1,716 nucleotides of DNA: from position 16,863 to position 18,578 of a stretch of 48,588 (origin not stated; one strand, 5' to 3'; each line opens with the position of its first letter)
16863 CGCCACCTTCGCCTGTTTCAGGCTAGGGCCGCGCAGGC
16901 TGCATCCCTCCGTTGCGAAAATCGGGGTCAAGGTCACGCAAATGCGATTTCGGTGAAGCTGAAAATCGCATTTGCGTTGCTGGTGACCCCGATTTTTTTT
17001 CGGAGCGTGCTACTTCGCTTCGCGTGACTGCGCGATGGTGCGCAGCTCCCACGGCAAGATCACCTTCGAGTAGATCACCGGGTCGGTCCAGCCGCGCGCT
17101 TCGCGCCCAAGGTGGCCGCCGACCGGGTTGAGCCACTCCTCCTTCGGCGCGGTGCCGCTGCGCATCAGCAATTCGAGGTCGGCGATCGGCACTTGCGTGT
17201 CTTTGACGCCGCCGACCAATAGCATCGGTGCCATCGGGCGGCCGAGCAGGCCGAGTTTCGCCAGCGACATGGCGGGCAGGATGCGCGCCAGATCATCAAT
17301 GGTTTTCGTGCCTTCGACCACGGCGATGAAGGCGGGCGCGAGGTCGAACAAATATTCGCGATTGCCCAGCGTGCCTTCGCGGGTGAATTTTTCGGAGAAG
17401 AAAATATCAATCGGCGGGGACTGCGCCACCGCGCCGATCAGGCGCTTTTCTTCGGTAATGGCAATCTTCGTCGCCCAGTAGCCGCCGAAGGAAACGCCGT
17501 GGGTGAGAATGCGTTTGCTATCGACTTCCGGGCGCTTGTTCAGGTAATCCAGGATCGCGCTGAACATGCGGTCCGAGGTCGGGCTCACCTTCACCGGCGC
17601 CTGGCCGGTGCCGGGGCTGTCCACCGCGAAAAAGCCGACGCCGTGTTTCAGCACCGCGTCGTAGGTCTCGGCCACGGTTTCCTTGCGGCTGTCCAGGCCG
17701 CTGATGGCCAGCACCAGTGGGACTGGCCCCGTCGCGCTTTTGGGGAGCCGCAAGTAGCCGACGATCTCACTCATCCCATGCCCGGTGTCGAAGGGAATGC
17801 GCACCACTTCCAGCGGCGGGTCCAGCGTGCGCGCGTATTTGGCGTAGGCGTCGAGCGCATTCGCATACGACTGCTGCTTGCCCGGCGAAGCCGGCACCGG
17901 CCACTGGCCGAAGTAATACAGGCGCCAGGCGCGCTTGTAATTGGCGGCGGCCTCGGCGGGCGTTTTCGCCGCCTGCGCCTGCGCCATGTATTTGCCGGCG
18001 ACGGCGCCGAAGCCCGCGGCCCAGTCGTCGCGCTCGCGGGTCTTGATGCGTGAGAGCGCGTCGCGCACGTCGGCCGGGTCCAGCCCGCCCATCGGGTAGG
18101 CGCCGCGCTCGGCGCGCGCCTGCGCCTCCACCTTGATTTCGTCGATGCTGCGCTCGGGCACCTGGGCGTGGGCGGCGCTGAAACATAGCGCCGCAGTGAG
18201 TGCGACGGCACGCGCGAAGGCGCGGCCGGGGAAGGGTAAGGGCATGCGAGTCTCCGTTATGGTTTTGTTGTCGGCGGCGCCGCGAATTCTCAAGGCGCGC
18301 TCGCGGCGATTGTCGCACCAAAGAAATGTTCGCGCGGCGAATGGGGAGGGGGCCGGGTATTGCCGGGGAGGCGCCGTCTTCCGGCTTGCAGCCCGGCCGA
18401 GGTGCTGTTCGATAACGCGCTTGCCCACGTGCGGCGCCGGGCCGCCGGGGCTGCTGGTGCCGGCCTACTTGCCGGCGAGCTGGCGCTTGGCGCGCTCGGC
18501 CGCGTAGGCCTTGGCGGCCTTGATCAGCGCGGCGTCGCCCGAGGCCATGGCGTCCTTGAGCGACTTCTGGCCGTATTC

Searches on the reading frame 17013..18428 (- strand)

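Call 9: search_protein_families(library=pfam, proteins=[window:17013-18428:-], max_evalue=0.01)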
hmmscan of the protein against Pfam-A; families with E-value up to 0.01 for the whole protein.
window:17013-18428:- (472 aa): 5 families
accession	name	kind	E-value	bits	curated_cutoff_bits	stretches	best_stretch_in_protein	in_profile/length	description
PF06500.17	FrsA-like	-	9.8e-17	61.3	22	1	135-423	96-379/414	Esterase FrsA-like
PF00326.27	Peptidase_S9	-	2.5e-08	34.1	22.6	1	290-418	49-163/213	Prolyl oligopeptidase family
PF12146.15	Hydrolase_4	-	4.7e-05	23.3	27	1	237-342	5-113/239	Serine aminopeptidase, S33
PF02129.25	Peptidase_S15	-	7.4e-05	23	23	1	228-344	11-134/262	X-Pro dipeptidyl-peptidase (S15 family)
PF05448.18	AXE1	-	0.0029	16.9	21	0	210-275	58-121/321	Acetyl xylan esterase (AXE1)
